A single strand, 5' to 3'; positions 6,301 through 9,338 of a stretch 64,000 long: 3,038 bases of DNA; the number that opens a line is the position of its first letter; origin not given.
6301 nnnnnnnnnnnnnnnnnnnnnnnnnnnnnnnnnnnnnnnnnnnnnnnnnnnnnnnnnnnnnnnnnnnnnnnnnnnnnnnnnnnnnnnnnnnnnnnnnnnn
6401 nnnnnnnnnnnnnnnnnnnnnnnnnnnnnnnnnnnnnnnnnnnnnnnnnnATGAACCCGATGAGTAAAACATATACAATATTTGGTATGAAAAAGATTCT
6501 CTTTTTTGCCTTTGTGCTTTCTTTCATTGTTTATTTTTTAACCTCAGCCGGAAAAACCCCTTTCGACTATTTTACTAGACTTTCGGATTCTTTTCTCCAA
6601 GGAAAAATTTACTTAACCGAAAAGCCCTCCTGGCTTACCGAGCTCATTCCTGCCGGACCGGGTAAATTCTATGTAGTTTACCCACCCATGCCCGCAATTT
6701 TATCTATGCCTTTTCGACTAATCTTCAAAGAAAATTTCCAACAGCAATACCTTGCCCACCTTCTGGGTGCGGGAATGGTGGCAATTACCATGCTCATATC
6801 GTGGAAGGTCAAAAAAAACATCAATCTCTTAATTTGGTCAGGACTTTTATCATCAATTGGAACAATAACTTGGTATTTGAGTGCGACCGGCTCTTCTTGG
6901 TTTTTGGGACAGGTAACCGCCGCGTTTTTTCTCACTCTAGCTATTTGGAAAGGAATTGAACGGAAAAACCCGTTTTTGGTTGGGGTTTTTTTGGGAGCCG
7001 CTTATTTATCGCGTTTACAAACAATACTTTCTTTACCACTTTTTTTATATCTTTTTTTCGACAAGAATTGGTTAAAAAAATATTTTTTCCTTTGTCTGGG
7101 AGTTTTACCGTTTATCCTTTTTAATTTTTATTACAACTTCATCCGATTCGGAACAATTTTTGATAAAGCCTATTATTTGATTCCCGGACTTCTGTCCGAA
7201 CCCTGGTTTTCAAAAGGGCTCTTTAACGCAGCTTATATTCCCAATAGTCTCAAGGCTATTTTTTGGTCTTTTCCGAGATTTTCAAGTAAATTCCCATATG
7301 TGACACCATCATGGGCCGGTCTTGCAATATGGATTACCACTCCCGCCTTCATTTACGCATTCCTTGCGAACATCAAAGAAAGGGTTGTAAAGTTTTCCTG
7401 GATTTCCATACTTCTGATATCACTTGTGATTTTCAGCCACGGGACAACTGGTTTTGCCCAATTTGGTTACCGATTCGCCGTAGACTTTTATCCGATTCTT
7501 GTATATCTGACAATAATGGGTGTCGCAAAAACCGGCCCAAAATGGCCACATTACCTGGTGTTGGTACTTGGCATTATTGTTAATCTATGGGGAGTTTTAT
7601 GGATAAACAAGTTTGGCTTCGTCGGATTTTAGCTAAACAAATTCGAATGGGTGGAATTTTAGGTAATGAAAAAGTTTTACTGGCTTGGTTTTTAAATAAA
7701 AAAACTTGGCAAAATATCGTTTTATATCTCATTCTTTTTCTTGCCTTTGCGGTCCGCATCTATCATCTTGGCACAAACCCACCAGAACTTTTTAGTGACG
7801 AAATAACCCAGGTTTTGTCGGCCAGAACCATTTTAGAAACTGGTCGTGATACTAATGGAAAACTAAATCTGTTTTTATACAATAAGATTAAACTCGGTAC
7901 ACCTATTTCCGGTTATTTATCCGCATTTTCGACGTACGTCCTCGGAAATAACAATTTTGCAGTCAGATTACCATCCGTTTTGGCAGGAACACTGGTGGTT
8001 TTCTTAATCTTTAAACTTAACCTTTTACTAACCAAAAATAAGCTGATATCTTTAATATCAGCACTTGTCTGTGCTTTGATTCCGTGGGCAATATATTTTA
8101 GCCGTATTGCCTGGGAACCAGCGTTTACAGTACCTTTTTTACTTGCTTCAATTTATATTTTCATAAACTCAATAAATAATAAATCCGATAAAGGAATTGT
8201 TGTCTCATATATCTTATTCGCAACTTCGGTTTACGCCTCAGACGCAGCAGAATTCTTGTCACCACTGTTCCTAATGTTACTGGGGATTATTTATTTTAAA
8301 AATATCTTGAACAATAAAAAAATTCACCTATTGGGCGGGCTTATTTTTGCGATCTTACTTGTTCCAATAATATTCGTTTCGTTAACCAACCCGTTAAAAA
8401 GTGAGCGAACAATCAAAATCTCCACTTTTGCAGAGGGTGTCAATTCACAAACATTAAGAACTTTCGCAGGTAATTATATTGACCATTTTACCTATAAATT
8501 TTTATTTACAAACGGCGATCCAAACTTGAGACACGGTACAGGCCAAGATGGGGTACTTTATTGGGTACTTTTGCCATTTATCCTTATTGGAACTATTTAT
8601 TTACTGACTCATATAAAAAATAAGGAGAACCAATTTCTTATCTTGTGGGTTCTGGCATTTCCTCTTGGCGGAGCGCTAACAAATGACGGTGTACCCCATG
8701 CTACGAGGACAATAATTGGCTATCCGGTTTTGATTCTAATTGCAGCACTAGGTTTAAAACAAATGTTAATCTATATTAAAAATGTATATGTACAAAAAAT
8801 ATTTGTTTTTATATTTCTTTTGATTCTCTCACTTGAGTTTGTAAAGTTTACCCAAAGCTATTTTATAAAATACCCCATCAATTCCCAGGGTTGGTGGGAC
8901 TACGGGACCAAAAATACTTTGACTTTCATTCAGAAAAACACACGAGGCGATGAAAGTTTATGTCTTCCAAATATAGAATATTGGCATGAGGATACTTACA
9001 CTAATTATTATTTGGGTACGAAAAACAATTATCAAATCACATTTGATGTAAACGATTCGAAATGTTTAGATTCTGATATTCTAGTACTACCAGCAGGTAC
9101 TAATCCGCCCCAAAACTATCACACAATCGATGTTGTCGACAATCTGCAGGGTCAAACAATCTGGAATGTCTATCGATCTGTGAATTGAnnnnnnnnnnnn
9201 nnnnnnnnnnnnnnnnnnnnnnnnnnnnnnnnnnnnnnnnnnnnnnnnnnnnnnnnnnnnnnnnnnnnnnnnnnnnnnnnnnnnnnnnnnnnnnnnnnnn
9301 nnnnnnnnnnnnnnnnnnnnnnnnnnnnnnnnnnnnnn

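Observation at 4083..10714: Cluster of GT-C (GT39/83-like) polytopic glycosyltransferase paralogs (five in the window including 24553..26163) next to LCP and FemAB genes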

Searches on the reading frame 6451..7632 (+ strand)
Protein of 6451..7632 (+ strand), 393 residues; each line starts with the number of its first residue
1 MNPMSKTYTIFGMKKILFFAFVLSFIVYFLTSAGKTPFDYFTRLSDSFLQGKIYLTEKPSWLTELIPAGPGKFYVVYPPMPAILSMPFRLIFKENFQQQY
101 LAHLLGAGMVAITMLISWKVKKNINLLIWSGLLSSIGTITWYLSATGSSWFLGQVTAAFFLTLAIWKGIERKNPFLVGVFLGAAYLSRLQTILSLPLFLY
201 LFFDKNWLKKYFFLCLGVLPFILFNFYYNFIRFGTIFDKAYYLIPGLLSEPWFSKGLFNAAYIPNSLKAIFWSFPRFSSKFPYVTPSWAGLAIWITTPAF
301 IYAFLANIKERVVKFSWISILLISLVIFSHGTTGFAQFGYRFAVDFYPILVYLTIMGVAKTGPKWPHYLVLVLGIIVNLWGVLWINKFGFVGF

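Call 5: search_protein_families(library=pfam, proteins=[window:6451-7632:+], max_evalue=0.01)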
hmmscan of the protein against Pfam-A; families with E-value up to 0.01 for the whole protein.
window:6451-7632:+ (393 aa): 0 families

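Call 6: search_protein_families(library=ncbifam, proteins=[window:6451-7632:+], max_evalue=0.1)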
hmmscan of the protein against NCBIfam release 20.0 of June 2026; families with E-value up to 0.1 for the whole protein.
window:6451-7632:+ (393 aa): 1 family
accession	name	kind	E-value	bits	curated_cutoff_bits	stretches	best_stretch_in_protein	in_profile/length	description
NF047440.1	LA3751_2_3_fam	subfamily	8.4e-05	21.6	200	1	52-383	61-380/460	LA_3751/LA_3752 family putative glycosyltransferase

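Call 8: search_solved_structures(query=window:6451-7632:+, max_evalue=10)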
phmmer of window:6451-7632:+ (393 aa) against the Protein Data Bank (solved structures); distinct sequences matched with E-value up to 10: 0.

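Call 18: find_homologous_proteins(query=window:6451-7632:+, max_evalue=0.001)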
Query window:6451-7632:+ (393 aa): 1002 proteins with E <= 0.001 among 8000 candidates; the best 120 are listed.
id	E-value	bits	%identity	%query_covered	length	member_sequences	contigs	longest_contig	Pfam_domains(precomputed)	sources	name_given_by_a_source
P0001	7.1e-257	870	100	100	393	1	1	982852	-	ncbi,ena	-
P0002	5.8e-195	666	76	97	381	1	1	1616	-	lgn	-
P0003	1.4e-190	652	72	100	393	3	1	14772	-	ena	-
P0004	4.4e-190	650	74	97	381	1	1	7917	-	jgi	jgi:hypothetical protein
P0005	4.6e-190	650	74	97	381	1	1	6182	-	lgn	-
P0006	9.5e-186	636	71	100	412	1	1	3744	-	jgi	-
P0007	2.0e-185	635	72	100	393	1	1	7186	-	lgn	-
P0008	7.5e-185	633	70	100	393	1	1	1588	-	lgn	-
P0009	1.4e-182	626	73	97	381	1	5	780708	-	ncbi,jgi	ncbi:MAG: hypothetical protein ABSC49_00980 [Candidatus Microgenomates bacterium]|jgi:hypothetical p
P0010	1.5e-182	625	73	95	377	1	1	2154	-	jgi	jgi:hypothetical protein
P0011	6.0e-179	614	72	97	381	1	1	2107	-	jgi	-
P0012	3.2e-176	605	66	100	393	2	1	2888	-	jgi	jgi:hypothetical protein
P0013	3.4e-176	604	69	100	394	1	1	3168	-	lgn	-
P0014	7.6e-176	603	70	97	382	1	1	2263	-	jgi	-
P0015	8.1e-176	603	68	100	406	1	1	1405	-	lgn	-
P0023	1.2e-170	586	67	97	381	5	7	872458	-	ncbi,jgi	ncbi:MAG: hypothetical protein ABSE04_01245 [Candidatus Microgenomates bacterium]|jgi:hypothetical p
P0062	1.6e-159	550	61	100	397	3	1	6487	-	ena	-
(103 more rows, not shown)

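Call 21: search_solved_structures(query=A1, max_evalue=10)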
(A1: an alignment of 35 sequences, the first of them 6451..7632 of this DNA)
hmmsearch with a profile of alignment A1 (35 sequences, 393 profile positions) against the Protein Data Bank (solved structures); distinct sequences matched with E-value up to 10: 0.

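Call 22: find_encoding_contigs(protein=P0001, flank=10000, max_places=3)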
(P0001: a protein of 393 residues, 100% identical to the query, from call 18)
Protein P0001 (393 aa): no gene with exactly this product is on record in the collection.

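Call 26: predict_structure(alignment_id=A1)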
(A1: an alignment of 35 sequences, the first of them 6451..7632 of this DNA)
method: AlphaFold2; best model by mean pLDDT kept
length: 393 residues; sequences in the alignment: 35
mean_pLDDT: 83.7   pTM: 0.88
mean pLDDT of the five models: 83.7, 83.4, 83.1, 79.4, 79.2
residues with pLDDT >= 90: 197; 70-90: 132; 50-70: 39; < 50: 25
segments of 3 or more residues with pLDDT < 50: 1-9, 290-296, 333-339
pLDDT, mean of each block of 10 residues (from residue 1): 44 85 94 78 93 85 81 91 95 91 96 96 94 87 76 92 97 97 95 96 95 98 96 91 81 78 75 65 58 54 80 94 85 46 78 92 90 82 74 47
secondary structure, 60 per line:
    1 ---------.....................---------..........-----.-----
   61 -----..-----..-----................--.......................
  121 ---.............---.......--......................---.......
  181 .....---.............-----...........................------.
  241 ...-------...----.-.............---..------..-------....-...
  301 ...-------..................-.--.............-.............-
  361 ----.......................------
elements in order: H10-30 H40-49 H80-95 H98-120 H124-136 H140-146 H149-170 H174-185 H189-201 H207-233 H240-243 H260-272 H293-296 H298-303 H311-328 H333-345 H347-359 H365-387

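Call 42: find_encoding_contigs(protein=P0023, flank=10000, max_places=2)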
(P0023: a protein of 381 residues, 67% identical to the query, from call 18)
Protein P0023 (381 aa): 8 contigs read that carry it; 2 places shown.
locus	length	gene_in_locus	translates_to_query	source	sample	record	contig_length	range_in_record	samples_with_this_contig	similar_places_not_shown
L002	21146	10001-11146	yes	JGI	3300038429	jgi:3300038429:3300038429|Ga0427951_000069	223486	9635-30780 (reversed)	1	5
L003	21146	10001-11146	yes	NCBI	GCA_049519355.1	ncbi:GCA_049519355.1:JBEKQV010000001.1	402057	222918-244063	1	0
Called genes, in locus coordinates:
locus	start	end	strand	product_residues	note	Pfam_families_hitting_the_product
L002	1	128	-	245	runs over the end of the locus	PF01628:HrcA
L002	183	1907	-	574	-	PF03023:MurJ, PF13440:Polysacc_synt_3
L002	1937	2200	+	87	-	PF01649:Ribosomal_S20p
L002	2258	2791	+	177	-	PF05137:PilN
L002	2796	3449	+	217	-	-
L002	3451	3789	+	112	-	-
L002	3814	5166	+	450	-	PF16656:Pur_ac_phosph_N, PF19077:Big_13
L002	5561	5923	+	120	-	-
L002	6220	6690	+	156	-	-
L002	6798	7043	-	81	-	-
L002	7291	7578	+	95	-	-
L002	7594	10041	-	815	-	PF13231:PMT_2 (weak), PF02366:PMT, PF13231:PMT_2, PF16192:PMT_4TMC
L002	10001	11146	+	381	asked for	-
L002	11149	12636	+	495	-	PF13231:PMT_2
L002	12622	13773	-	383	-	PF03816:LytR_cpsA_psr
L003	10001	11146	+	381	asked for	-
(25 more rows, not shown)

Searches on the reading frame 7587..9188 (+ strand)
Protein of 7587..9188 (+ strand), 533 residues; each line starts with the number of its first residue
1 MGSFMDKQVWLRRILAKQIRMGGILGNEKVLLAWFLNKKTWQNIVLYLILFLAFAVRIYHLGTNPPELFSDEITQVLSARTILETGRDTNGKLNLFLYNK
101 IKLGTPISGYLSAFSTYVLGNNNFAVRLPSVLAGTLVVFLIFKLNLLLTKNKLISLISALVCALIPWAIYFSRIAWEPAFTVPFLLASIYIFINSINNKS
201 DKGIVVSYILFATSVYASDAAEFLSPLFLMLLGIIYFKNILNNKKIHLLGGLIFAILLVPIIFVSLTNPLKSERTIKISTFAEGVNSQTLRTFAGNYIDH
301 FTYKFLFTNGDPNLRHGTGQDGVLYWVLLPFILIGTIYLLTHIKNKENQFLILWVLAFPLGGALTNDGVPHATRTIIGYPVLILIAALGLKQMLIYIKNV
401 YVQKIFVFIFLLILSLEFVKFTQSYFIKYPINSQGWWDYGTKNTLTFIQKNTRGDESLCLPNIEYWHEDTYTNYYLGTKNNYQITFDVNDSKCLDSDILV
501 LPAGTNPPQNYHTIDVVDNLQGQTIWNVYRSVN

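Call 5: search_protein_families(library=pfam, proteins=[window:7587-9188:+], max_evalue=0.01)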
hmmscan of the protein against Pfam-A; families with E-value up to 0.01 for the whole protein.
window:7587-9188:+ (533 aa): 2 families
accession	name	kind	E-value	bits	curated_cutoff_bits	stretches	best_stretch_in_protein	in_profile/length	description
PF13231.12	PMT_2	-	4.3e-11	43.7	26.1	1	105-262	3-158/160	Dolichyl-phosphate-mannose-protein mannosyltransferase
PF02366.24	PMT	-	0.001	19.1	22.7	1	50-196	4-155/245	Dolichyl-phosphate-mannose-protein mannosyltransferase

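Call 6: search_protein_families(library=ncbifam, proteins=[window:7587-9188:+], max_evalue=0.1)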
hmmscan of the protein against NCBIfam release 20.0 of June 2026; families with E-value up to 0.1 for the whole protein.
window:7587-9188:+ (533 aa): 2 families
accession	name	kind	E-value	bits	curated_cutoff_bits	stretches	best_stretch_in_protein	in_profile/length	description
TIGR03663.1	TIGR03663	subfamily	1.8e-08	33.8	126.25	1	45-235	3-180/435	flippase activity-associated protein Agl23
NF009784.2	PRK13279.1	equivalog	1.8e-05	23.6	567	1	105-213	61-170/539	lipid IV(A) 4-amino-4-deoxy-L-arabinosyltransferase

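Call 56: search_solved_structures(query=window:7587-9188:+, max_evalue=1)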
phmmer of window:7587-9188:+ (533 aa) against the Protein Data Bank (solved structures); distinct sequences matched with E-value up to 1: 0.
